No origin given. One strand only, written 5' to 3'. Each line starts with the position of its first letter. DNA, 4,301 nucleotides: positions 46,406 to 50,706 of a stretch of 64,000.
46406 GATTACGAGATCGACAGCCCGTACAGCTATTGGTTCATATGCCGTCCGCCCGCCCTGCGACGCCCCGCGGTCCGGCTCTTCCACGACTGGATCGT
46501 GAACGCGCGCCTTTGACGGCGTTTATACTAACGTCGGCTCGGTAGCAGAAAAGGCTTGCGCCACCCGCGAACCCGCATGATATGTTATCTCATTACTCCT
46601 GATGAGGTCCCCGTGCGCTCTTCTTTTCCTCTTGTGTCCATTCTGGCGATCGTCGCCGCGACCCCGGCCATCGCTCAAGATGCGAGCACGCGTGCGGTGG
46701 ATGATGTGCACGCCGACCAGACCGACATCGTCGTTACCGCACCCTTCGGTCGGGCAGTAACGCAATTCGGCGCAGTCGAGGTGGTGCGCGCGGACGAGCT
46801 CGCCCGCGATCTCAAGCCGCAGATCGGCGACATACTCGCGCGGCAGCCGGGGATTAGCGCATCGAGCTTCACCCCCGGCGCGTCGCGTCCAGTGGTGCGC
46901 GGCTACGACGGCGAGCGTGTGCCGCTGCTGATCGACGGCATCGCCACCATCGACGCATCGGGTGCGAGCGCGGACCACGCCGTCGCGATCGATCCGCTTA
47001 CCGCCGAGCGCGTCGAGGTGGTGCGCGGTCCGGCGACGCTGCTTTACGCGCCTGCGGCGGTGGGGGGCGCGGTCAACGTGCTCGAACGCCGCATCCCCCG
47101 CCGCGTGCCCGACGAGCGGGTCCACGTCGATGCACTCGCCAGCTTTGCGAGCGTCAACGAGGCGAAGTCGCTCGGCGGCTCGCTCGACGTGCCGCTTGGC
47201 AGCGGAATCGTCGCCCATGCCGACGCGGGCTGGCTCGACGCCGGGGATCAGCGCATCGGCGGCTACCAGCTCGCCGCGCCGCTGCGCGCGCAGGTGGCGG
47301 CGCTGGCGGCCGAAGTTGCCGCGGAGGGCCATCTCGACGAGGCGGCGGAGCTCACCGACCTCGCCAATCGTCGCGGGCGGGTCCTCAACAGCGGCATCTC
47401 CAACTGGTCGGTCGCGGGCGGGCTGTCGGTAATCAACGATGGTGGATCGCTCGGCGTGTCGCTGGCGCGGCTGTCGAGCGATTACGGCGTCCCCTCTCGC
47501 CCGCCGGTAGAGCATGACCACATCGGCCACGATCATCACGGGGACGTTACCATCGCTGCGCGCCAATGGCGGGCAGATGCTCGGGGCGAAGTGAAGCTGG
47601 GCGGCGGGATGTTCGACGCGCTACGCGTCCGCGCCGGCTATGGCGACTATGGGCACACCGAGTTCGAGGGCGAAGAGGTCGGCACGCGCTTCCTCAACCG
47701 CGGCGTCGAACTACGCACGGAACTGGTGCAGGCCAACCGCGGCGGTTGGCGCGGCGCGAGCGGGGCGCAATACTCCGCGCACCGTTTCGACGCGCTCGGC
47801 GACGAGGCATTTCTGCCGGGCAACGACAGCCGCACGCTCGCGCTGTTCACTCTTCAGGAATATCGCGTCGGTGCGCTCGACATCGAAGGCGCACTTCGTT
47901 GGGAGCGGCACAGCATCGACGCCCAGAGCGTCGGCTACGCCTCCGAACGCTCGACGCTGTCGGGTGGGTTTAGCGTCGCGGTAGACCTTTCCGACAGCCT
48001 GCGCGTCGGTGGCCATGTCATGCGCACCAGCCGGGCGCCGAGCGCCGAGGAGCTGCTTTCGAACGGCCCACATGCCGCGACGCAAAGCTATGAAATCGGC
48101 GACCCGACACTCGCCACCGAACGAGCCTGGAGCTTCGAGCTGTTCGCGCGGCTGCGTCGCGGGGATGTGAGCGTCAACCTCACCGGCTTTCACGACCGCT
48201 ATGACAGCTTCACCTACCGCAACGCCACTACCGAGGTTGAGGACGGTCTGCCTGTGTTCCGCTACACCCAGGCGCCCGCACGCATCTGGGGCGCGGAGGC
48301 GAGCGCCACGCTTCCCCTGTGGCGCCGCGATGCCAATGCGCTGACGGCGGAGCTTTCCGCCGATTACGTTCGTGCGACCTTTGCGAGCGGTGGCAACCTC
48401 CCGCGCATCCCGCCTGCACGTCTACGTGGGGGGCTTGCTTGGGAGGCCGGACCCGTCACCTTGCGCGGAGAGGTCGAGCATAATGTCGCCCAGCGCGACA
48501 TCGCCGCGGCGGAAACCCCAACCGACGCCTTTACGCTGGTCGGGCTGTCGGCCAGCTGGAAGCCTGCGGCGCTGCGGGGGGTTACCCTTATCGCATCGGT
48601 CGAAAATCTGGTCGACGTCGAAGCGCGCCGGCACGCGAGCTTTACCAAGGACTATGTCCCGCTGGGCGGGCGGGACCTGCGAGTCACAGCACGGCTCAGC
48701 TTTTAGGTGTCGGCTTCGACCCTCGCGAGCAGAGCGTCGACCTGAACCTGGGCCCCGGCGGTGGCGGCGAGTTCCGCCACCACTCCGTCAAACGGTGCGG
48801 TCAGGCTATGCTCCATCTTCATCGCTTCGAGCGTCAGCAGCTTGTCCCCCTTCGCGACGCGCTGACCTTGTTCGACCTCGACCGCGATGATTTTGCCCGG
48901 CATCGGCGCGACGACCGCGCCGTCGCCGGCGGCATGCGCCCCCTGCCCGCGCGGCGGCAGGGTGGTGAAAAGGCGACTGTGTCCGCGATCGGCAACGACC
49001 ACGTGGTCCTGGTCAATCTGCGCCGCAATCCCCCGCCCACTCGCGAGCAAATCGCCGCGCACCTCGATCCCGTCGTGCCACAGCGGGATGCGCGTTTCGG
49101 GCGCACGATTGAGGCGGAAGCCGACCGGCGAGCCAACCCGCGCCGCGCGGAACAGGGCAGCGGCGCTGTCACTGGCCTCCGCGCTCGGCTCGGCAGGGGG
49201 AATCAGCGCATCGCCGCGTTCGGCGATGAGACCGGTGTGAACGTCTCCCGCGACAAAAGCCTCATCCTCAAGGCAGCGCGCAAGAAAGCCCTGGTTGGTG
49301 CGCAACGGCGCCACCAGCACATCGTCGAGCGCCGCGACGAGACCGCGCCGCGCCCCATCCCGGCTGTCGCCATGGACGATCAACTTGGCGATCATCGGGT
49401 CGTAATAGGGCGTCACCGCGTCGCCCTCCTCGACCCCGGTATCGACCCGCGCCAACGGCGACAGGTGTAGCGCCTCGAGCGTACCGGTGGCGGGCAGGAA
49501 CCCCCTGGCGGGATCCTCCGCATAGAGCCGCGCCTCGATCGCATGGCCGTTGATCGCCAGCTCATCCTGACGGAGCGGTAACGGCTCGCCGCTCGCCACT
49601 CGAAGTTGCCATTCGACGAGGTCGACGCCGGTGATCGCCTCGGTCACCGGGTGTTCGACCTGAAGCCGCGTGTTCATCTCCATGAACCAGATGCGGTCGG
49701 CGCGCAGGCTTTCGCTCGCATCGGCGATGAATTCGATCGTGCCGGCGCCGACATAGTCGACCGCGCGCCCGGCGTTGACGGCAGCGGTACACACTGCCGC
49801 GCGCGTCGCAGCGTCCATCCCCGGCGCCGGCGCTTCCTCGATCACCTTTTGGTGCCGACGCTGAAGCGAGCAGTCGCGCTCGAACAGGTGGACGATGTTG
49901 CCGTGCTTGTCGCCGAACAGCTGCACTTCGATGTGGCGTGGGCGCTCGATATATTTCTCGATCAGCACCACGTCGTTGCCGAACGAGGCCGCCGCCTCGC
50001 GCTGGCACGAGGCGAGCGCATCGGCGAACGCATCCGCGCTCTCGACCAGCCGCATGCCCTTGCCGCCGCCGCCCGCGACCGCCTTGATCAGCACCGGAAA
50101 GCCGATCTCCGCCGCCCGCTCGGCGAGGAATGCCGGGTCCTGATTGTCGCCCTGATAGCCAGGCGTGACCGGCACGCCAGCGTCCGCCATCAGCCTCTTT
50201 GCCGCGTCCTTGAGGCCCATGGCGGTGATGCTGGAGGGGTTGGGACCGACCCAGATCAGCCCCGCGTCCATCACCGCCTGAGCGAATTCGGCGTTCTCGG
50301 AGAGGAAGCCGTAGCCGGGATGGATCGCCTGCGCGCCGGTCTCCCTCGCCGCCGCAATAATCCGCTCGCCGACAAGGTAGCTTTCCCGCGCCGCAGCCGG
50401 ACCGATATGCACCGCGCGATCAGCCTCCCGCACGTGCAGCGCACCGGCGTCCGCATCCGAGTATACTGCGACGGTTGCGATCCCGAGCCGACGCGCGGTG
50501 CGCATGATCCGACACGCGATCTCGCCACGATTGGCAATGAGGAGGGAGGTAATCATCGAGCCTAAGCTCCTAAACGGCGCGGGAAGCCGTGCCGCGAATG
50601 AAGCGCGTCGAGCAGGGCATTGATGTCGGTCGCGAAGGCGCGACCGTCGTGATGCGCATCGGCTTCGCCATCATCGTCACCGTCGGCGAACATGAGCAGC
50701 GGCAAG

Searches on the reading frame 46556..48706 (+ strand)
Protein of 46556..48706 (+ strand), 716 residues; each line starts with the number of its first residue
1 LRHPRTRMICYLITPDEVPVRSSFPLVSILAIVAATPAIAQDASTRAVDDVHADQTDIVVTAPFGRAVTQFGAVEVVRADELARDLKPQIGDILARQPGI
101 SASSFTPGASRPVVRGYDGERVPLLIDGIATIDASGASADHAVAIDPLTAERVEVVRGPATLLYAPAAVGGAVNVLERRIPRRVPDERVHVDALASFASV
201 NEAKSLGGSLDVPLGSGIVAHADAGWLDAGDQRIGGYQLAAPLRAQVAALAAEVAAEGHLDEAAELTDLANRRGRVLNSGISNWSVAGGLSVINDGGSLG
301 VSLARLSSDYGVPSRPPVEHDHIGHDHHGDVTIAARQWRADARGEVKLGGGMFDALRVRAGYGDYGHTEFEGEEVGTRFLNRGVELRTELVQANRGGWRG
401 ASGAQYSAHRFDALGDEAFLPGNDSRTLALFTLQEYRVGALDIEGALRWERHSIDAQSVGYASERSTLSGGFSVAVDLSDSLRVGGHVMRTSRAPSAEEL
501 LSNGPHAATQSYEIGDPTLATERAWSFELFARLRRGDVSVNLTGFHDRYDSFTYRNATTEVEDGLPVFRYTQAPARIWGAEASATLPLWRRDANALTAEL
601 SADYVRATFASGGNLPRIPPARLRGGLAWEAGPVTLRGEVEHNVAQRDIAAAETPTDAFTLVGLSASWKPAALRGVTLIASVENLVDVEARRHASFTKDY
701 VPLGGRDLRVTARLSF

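Call 61: search_protein_families(library=pfam, proteins=[window:46556-48706:+], max_evalue=0.00001)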
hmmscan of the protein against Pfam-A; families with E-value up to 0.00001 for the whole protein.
window:46556-48706:+ (716 aa): 2 families
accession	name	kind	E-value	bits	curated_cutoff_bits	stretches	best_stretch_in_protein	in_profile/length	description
PF00593.30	TonB_dep_Rec_b-barrel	-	4.4e-35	122.8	27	1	330-685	55-436/436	TonB dependent receptor-like, beta-barrel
PF07715.20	Plug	-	2.9e-19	70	23.9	1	72-172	7-107/107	TonB-dependent Receptor Plug Domain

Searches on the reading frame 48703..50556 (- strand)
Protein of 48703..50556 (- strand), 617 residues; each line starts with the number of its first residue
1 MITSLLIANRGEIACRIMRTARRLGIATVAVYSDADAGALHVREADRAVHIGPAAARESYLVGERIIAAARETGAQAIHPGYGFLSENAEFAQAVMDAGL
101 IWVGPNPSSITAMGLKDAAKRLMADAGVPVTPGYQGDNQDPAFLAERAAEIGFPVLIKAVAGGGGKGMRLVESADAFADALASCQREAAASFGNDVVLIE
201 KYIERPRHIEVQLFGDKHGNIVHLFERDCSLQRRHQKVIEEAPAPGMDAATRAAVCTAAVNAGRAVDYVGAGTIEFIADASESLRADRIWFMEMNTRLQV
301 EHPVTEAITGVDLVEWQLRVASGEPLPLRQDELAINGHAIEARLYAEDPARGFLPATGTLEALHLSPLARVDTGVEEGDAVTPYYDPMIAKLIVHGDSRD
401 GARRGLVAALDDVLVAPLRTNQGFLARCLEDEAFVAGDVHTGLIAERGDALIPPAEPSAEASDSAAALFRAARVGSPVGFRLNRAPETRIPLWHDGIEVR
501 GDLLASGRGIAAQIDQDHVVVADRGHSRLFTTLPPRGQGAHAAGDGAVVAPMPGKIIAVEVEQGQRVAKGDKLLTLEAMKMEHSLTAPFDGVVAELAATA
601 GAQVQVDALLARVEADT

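Call 61: search_protein_families(library=pfam, proteins=[window:48703-50556:-], max_evalue=0.00001)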
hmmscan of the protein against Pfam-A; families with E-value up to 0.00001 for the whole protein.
window:48703-50556:- (617 aa): 8 families
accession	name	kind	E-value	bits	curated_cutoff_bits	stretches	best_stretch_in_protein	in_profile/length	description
PF02786.22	CPSase_L_D2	-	4.3e-72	242.5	19.8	1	116-327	2-209/211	Carbamoyl-phosphate synthase L chain, ATP binding domain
PF00289.28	Biotin_carb_N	-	1.5e-45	154.6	25.5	1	1-110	1-110/110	Biotin carboxylase, N-terminal domain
PF02785.25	Biotin_carb_C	-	7.6e-32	110.1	32.4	1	341-445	1-107/108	Biotin carboxylase C-terminal domain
PF00364.28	Biotin_lipoyl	-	1e-17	64.1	22.1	1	548-612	3-72/73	Biotin-requiring enzyme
PF13533.13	Biotin_lipoyl_2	-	2.8e-09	37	29.8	1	550-577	5-32/32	Biotin-lipoyl like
PF02222.28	ATP-grasp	-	1.9e-08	34.6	27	1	125-295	5-160/179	ATP-grasp domain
PF13437.12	HlyD_3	-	9.9e-08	33.1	22.2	0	585-615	2-32/106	HlyD family secretion protein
PF07478.18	Dala_Dala_lig_C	-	3.4e-07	30.4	24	1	139-296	22-174/204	D-ala D-ala ligase C-terminus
